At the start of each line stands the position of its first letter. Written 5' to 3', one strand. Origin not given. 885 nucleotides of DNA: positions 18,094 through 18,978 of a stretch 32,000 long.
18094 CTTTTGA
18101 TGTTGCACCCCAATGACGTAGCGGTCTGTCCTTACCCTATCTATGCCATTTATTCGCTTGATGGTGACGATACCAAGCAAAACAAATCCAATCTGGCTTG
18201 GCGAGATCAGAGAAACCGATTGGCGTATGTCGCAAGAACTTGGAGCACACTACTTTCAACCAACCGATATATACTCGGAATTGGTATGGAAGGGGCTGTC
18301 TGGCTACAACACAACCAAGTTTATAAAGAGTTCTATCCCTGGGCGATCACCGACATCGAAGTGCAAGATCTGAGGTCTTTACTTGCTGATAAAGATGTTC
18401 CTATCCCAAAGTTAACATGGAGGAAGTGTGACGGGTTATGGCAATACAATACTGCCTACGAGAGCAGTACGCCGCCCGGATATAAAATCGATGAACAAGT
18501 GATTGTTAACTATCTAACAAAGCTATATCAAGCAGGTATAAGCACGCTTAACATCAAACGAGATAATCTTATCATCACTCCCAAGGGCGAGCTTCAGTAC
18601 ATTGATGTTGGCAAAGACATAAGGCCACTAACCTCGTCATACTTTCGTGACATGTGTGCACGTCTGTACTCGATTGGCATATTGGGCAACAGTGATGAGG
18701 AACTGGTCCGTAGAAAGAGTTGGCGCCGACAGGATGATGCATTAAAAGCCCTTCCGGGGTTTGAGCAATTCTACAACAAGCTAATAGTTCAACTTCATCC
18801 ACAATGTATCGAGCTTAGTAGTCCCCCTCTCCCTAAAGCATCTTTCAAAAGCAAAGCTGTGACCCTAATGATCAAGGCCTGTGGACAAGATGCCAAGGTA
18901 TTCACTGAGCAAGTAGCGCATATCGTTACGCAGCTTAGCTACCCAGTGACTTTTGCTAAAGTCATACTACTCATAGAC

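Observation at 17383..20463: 1026-aa fusion of up to three glycosyltransferase domains with a protein-kinase-like core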

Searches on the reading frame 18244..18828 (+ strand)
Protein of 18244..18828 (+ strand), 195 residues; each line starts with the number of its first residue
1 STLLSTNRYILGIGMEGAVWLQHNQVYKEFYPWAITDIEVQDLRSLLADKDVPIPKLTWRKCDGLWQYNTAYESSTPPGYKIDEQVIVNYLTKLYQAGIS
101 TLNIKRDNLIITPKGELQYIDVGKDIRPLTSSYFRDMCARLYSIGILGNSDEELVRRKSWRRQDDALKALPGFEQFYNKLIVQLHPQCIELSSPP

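Call 39: predict_structure(alignment_id=A3)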
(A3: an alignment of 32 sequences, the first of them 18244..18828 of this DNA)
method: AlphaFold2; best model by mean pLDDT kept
length: 195 residues; sequences in the alignment: 32
mean_pLDDT: 88.9   pTM: 0.83
mean pLDDT of the five models: 88.9, 88.7, 88.5, 88.1, 87.7
residues with pLDDT >= 90: 146; 70-90: 28; 50-70: 16; < 50: 5
segments of 3 or more residues with pLDDT < 50: 155-158
pLDDT, mean of each block of 10 residues (from residue 1): 84 93 95 96 96 96 96 90 96 97 92 96 95 93 91 54 69 93 83 56
secondary structure, 60 per line:
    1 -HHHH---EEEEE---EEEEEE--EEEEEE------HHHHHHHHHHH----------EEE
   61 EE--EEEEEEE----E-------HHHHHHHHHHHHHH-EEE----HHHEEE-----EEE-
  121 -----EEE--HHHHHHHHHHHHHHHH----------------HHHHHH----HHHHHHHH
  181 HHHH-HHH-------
elements in order: H2-5 E9-13 E17-22 E25-30 H37-47 E58-62 E65-71 H84-97 E99-101 E109-111 E117-119 E126-128 H131-146 H163-168 H173-184

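Call 41: fold_search(model_id=the predicted structure, library=pdb)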
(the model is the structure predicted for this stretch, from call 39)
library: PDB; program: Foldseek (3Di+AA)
matches with E <= 10: 1998; with E <= 0.001: 1314
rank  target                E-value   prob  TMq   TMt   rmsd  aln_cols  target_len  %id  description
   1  1mru_A                1.3e-06  1.00  0.55  0.43   7.5       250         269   14  Intracellular Ser/Thr protein kinase domain of Mycobacterium tuberculosis PknB. (released 2003-02-11)
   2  7jov_D                1.6e-06  1.00  0.54  0.32   3.8       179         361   16  CRYSTAL STRUCTURE OF RHO-ASSOCIATED PROTEIN KINASE 2 (ROCK2) IN COMPLEX WITH A PHENYLPYRAZOLE AMIDE INHIBITOR (released 2020-09-02)
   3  3a4o                  2.3e-06  1.00  0.52  0.42   6.1       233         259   13  Lyn kinase domain (released 2009-12-08)
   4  2hk5                  2.6e-06  1.00  0.55  0.43   5.5       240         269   13  Hck Kinase in Complex with Lck targetted Inhibitor PG-1009247 (released 2006-09-05)
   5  8s3x_B                3.3e-06  1.00  0.45  0.34   8.5       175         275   12  LIM Domain Kinase 2 (LIMK2) bound to compound 52 (released 2024-03-06)
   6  3kxz                  3.3e-06  1.00  0.52  0.41   7.2       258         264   12  The complex crystal structure of LCK with a probe molecule w259 (released 2010-06-23)
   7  2vd5_B                3.5e-06  1.00  0.48  0.27   4.6       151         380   15  Structure of Human Myotonic Dystrophy Protein Kinase in Complex with the Bisindoylmaleide inhibitor BIM VIII (released 2007-11-06)
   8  5l8j_A                3.5e-06  1.00  0.56  0.45   5.3       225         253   15  Aurora-A kinase domain in complex with vNAR-D01 S93R (released 2016-07-20)
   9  8gds_B                3.5e-06  1.00  0.52  0.29   9.8       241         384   14  CRYSTAL STRUCTURE OF RHO-ASSOCIATED PROTEIN KINASE 2 (ROCK2) IN COMPLEX WITH 4-(4-(2-(2,3-DIHYDRO-1H- INDOL-1-YL)-2-OX (released 2023-05-10)
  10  5wng_B                4.4e-06  1.00  0.52  0.32   6.2       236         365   12  X-RAY CO-STRUCTURE OF RHO-ASSOCIATED PROTEIN KINASE (ROCK1) WITH A HIGHLY SELECTIVE INHIBITOR (released 2018-08-01)
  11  7jov_B                5.0e-06  1.00  0.52  0.30   4.2       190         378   16  CRYSTAL STRUCTURE OF RHO-ASSOCIATED PROTEIN KINASE 2 (ROCK2) IN COMPLEX WITH A PHENYLPYRAZOLE AMIDE INHIBITOR (released 2020-09-02)
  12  3tku_A                5.3e-06  1.00  0.47  0.26   4.4       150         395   17  MRCK beta in complex with fasudil (released 2011-10-05)
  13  7p6n_C                5.6e-06  1.00  0.51  0.29   4.4       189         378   16  ROCK2 IN COMPLEX WITH COMPOUND 12 (released 2022-07-27)
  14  6pdj                  5.6e-06  1.00  0.47  0.36   7.8       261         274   12  Tyrosine-protein kinase LCK bound to Compound 11 (released 2019-10-09)
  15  4wot_D                5.9e-06  1.00  0.43  0.24   5.1       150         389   15  ROCK2 IN COMPLEX WITH 1426382-07-1 (released 2015-05-06)
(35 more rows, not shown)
